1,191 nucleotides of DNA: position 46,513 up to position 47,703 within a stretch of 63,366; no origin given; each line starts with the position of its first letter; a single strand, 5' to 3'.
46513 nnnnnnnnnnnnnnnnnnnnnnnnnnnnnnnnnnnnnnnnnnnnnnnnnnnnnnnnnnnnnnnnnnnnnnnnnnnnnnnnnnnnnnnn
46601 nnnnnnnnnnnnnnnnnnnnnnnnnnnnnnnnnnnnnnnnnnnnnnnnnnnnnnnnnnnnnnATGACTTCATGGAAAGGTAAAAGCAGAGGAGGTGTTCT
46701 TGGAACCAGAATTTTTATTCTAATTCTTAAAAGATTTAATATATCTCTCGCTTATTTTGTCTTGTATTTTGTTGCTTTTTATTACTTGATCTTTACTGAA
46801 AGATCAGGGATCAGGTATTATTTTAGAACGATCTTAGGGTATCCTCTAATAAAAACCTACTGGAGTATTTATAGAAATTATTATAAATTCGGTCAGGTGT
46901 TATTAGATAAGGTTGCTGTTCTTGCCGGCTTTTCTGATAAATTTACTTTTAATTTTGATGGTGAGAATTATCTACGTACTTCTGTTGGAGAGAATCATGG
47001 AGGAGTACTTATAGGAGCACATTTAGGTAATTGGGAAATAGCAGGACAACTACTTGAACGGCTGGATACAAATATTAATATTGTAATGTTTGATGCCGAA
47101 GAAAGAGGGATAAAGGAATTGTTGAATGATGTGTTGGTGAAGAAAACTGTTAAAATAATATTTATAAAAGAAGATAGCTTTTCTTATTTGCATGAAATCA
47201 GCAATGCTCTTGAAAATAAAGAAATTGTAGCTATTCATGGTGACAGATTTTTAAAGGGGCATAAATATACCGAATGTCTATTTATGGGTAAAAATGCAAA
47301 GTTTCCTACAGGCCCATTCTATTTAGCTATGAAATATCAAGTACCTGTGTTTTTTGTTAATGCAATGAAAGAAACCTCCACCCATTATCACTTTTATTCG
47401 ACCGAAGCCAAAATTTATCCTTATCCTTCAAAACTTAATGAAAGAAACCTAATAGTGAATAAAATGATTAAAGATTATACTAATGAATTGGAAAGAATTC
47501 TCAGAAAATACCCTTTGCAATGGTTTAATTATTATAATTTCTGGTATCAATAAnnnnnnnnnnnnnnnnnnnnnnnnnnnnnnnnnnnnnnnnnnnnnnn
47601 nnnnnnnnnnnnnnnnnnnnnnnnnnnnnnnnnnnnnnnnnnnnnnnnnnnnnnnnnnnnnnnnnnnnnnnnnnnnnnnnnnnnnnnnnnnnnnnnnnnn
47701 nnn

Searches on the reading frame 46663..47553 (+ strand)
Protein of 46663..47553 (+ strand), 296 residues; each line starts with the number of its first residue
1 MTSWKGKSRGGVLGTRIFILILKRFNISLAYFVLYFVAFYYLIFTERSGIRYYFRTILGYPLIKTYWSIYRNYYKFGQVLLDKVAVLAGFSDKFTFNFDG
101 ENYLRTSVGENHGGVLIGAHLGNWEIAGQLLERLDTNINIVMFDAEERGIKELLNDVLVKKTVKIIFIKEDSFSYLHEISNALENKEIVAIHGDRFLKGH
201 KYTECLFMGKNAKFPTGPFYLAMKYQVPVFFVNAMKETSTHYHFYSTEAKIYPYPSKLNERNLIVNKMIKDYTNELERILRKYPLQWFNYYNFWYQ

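Call 61: search_protein_families(library=pfam, proteins=[window:46663-47553:+], max_evalue=0.0001)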
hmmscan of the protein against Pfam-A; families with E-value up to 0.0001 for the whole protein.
window:46663-47553:+ (296 aa): 1 family
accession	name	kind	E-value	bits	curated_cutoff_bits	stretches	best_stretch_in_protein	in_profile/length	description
PF03279.18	Lip_A_acyltrans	-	1.3e-09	38.1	22.3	1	96-288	105-287/295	Bacterial lipid A biosynthesis acyltransferase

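Call 62: search_protein_families(library=ncbifam, proteins=[window:46663-47553:+], max_evalue=0.00001)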
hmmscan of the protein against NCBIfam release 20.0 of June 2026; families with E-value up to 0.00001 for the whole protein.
window:46663-47553:+ (296 aa): 3 families
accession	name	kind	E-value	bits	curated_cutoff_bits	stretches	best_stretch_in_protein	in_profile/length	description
NF006270.0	PRK08419.1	equivalog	5.6e-12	45.6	248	1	70-290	69-284/298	lipid A biosynthesis lauroyl acyltransferase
NF005919.0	PRK07920.1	equivalog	2.9e-11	43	209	1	91-294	98-293/311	phosphatidylinositol mannoside acyltransferase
NF005120.0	PRK06553.1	equivalog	1.9e-06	27.4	273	1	110-294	130-306/308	lipid A biosynthesis lauroyl acyltransferase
